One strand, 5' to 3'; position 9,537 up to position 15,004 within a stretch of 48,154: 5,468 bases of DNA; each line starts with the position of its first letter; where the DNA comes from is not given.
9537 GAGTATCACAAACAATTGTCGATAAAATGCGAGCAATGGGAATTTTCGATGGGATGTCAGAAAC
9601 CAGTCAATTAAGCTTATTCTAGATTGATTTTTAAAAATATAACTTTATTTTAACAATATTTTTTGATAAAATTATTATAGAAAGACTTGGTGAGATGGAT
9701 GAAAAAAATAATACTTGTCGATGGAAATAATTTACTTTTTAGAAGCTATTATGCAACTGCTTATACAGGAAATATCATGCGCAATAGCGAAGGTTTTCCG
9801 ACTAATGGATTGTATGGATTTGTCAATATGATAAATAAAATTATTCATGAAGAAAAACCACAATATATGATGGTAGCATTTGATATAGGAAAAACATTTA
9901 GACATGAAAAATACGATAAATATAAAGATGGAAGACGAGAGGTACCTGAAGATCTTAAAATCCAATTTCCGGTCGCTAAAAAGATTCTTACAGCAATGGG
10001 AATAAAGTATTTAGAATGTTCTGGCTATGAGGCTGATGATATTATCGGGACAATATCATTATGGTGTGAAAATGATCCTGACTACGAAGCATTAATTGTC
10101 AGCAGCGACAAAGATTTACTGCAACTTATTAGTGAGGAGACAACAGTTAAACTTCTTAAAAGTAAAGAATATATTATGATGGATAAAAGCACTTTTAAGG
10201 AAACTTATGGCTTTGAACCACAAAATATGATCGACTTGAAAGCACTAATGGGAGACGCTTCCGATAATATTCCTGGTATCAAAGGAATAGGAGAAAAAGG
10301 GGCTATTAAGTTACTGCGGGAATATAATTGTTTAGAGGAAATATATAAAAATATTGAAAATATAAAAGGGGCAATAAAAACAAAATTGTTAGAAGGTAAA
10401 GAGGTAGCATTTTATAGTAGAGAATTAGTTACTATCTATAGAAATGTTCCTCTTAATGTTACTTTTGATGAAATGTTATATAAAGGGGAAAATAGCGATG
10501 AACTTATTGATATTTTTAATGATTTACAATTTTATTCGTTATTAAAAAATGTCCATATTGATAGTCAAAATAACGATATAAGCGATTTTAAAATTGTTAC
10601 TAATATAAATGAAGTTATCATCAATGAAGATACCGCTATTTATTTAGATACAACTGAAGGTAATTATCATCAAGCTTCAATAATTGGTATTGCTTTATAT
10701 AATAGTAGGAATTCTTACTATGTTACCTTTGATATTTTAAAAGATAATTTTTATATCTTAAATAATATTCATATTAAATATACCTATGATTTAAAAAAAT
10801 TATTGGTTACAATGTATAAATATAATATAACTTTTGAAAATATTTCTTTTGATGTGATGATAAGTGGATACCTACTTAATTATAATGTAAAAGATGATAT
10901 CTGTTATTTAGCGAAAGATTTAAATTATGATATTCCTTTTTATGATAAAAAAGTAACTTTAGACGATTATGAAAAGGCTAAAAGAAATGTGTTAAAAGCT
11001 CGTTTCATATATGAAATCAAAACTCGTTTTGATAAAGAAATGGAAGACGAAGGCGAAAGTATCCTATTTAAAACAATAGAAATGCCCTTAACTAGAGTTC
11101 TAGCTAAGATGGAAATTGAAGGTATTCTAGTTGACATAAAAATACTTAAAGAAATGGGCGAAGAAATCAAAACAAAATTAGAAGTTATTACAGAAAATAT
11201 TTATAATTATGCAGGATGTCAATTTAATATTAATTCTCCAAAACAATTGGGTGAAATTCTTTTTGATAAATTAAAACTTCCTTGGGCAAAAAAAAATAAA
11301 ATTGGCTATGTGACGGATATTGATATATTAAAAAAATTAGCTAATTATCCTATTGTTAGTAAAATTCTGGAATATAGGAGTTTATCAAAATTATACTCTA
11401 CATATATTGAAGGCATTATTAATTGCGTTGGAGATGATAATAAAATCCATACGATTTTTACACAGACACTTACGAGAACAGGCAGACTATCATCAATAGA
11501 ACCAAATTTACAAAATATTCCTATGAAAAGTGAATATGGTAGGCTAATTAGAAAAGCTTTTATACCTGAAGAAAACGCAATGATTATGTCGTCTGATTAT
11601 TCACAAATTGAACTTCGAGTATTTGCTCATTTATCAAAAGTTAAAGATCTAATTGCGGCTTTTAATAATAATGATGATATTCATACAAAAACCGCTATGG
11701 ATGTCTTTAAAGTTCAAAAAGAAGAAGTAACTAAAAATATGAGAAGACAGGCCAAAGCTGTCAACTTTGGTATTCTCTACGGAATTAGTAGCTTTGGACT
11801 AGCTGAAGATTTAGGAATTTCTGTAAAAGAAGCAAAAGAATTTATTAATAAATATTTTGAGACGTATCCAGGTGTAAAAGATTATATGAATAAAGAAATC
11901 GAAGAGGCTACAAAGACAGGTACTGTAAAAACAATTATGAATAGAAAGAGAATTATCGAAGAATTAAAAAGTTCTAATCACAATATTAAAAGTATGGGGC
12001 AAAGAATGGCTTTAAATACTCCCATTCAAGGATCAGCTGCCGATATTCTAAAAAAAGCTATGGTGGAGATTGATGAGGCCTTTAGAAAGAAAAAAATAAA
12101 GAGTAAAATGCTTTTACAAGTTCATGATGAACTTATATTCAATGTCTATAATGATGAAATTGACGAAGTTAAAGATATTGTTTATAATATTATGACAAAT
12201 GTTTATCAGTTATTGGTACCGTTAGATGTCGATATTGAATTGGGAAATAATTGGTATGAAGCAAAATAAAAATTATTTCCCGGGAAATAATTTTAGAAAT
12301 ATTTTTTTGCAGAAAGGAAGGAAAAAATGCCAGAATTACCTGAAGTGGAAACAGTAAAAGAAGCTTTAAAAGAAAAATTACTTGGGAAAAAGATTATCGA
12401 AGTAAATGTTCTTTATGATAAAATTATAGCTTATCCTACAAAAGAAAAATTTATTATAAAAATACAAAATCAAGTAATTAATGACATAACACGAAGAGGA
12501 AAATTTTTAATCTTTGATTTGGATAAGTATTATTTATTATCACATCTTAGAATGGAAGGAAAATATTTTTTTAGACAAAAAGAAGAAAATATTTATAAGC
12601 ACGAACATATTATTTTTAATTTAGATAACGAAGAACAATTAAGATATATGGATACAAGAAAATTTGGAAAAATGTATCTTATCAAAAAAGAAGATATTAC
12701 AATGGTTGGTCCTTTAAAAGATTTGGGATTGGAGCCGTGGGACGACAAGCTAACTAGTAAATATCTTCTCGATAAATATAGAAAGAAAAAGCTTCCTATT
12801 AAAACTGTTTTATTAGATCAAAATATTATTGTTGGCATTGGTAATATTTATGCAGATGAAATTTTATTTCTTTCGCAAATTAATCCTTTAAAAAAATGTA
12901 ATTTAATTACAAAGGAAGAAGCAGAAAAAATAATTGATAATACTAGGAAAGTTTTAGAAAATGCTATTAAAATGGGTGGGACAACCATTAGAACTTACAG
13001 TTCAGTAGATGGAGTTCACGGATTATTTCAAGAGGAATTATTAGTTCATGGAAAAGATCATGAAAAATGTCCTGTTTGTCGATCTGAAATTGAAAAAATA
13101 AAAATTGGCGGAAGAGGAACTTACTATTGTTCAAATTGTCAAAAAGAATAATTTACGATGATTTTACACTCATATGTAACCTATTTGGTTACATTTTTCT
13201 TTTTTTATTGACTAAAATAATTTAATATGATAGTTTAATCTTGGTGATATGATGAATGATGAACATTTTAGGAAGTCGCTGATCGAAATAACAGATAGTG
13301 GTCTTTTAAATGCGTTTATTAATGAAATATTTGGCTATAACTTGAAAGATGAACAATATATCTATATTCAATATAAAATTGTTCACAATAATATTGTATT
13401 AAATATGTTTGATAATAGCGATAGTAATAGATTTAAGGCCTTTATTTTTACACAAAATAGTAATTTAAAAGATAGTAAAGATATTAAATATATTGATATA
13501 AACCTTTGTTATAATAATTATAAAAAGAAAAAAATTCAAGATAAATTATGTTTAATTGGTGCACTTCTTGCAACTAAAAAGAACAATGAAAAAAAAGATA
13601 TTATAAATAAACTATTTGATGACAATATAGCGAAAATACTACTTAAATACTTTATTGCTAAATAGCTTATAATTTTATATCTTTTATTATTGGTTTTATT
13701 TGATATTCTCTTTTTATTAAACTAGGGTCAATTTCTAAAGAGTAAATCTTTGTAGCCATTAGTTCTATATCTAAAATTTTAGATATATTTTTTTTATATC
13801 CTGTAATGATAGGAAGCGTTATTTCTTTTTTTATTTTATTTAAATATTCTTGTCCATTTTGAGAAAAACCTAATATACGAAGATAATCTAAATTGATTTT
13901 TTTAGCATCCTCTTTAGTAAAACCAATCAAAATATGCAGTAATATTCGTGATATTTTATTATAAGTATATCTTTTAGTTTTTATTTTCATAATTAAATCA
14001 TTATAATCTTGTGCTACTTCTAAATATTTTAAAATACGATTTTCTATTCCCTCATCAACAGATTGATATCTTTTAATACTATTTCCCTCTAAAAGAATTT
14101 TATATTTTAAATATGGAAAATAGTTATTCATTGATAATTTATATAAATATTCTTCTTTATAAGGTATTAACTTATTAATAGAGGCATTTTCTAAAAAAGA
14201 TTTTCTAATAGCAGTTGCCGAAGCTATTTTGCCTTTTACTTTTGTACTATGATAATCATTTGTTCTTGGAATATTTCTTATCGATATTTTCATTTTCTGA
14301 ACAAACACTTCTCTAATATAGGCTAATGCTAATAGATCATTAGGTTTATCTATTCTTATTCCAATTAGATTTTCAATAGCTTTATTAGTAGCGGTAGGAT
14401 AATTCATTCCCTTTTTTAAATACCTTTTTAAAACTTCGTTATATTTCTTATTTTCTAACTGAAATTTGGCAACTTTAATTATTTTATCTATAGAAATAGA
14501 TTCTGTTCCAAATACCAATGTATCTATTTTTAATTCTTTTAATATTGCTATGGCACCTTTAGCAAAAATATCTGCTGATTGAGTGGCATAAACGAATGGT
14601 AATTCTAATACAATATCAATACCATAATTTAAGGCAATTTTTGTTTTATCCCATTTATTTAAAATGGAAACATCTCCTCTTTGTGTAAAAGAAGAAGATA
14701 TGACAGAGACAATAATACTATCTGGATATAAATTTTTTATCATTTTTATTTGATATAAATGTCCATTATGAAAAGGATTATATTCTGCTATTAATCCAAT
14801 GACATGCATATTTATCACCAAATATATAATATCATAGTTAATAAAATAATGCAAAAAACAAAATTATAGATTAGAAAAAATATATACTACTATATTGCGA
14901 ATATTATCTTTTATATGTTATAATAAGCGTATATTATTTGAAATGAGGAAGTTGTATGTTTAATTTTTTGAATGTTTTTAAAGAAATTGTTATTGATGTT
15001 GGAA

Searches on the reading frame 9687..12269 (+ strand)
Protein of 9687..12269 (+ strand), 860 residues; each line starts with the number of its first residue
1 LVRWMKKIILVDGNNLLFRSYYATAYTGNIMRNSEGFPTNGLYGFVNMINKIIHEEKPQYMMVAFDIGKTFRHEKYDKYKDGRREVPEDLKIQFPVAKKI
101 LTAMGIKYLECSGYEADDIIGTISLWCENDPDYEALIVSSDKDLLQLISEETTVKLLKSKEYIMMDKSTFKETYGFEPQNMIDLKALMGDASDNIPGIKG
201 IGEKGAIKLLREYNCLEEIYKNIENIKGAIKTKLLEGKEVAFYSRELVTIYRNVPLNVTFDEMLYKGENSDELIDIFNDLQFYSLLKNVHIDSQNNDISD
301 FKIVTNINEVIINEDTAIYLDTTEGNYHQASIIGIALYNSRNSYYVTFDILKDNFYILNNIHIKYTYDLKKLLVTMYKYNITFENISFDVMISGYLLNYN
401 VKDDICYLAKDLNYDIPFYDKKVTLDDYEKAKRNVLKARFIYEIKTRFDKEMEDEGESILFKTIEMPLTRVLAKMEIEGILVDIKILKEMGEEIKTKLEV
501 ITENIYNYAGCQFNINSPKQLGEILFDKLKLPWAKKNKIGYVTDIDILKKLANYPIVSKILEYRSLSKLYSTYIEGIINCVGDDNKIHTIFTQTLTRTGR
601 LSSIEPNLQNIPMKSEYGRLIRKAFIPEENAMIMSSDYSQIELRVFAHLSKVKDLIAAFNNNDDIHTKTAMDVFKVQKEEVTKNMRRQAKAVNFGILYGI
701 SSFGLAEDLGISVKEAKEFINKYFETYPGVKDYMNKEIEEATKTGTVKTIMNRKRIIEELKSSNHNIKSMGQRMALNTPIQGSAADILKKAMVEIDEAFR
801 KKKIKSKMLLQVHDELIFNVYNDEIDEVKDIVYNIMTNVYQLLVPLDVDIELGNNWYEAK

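Call 8: search_protein_families(library=ncbifam, proteins=[window:9687-12269:+])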
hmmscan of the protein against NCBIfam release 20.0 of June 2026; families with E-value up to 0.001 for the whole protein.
window:9687-12269:+ (860 aa): 14 families
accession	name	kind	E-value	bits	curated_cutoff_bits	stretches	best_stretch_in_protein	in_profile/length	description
NF004397.1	PRK05755.1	equivalog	2.6e-294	979.2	720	1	6-860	1-889/889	DNA polymerase I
TIGR00593.1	pola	equivalog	3.2e-287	955.6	600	1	9-860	2-890/890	DNA polymerase I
NF011547.0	PRK14976.1-4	equivalog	8.1e-90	301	305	1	5-289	1-288/291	5'-3' exonuclease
NF011546.0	PRK14976.1-3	equivalog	4.8e-73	246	347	1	6-290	3-291/297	5'-3' exonuclease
NF011539.0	PRK14975.1-3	equivalog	4.9e-70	236.5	640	1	440-858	208-627/628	bifunctional 3'-5' exonuclease/DNA polymerase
NF011540.0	PRK14975.1-4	equivalog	2.9e-63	214.3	601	1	312-857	19-574/576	bifunctional 3'-5' exonuclease/DNA polymerase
NF011545.0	PRK14976.1-2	equivalog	3.3e-58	197.2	434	1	6-283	7-286/287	5'-3' exonuclease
NF011541.0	PRK14975.2-1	equivalog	6.4e-50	170.1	871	1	460-856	210-633/645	bifunctional 3'-5' exonuclease/DNA polymerase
NF038380.1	phage_DpoZ_1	exception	1.2e-48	165.9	500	1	463-860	181-606/607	aminoadenine-incorporating DNA polymerase DpoZ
NF007017.0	PRK09482.1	equivalog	2.9e-46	158.1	261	1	5-263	2-252/257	flap endonuclease Xni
NF011542.0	PRK14975.2-2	equivalog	8e-39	133.4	1061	2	584-851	501-782/802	bifunctional 3'-5' exonuclease/DNA polymerase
NF011543.0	PRK14975.2-3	equivalog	1.7e-31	109.1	1139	1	558-823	513-798/853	bifunctional 3'-5' exonuclease/DNA polymerase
NF038381.1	phage_DpoZ_2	exception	5.1e-19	68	350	1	465-740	315-619/754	aminoadenine-incorporating DNA polymerase DpoZ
NF011538.0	PRK14975.1-1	equivalog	3.5e-14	52.1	389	1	550-844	250-536/557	bifunctional 3'-5' exonuclease/DNA polymerase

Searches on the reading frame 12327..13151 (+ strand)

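Call 8: search_protein_families(library=ncbifam, proteins=[window:12327-13151:+])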
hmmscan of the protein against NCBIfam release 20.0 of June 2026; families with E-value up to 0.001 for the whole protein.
window:12327-13151:+ (274 aa): 7 families
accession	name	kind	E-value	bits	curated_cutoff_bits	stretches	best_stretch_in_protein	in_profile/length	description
TIGR00577.1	fpg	equivalog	1.7e-97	326.1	203.3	1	1-272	1-276/276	DNA-formamidopyrimidine glycosylase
NF002211.1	PRK01103.1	equivalog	2.7e-94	315.7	212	1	1-273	1-274/274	bifunctional DNA-formamidopyrimidine glycosylase/DNA-(apurinic or apyrimidinic site) lyase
NF010551.0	PRK13945.1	equivalog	9e-81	271.3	348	1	1-273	1-282/282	DNA-formamidopyrimidine glycosylase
NF011385.0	PRK14810.1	equivalog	3.2e-57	194.1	423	1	1-273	1-272/272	DNA-formamidopyrimidine glycosylase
NF011386.0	PRK14811.1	equivalog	1.5e-56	191.6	414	1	1-274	1-264/269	DNA-formamidopyrimidine glycosylase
NF007763.0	PRK10445.1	equivalog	3.6e-25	88.9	252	1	1-273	1-263/263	endonuclease VIII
NF040775.1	endonuc_Nei2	equivalog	2.3e-24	86.2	400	1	1-273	1-252/252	endonuclease VIII Nei2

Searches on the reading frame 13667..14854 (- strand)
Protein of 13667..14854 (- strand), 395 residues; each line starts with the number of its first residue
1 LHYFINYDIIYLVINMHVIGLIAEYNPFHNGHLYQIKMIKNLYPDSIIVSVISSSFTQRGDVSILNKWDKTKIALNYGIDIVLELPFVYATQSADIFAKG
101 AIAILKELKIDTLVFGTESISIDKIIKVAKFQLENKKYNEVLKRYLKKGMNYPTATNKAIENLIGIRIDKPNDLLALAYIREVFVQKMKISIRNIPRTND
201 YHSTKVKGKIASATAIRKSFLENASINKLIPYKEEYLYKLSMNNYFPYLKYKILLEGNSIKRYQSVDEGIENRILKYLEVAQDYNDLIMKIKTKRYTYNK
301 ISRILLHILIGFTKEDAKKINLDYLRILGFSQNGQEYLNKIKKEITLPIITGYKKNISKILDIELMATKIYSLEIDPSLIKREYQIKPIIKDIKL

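Call 8: search_protein_families(library=ncbifam, proteins=[window:13667-14854:-])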
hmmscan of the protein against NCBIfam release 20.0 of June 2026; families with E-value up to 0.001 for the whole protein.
window:13667-14854:- (395 aa): 3 families
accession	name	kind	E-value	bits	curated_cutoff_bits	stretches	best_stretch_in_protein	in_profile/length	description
NF010191.0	PRK13670.1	equivalog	3.5e-115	385.4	360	1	16-391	1-389/392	nucleotidyltransferase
NF010192.0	PRK13671.1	equivalog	1.4e-80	271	238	1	19-312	3-296/298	nucleotidyltransferase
TIGR00125.1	cyt_tran_rel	domain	4.3e-05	23.6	27.7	1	24-57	7-39/65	adenylyltransferase/cytidyltransferase family protein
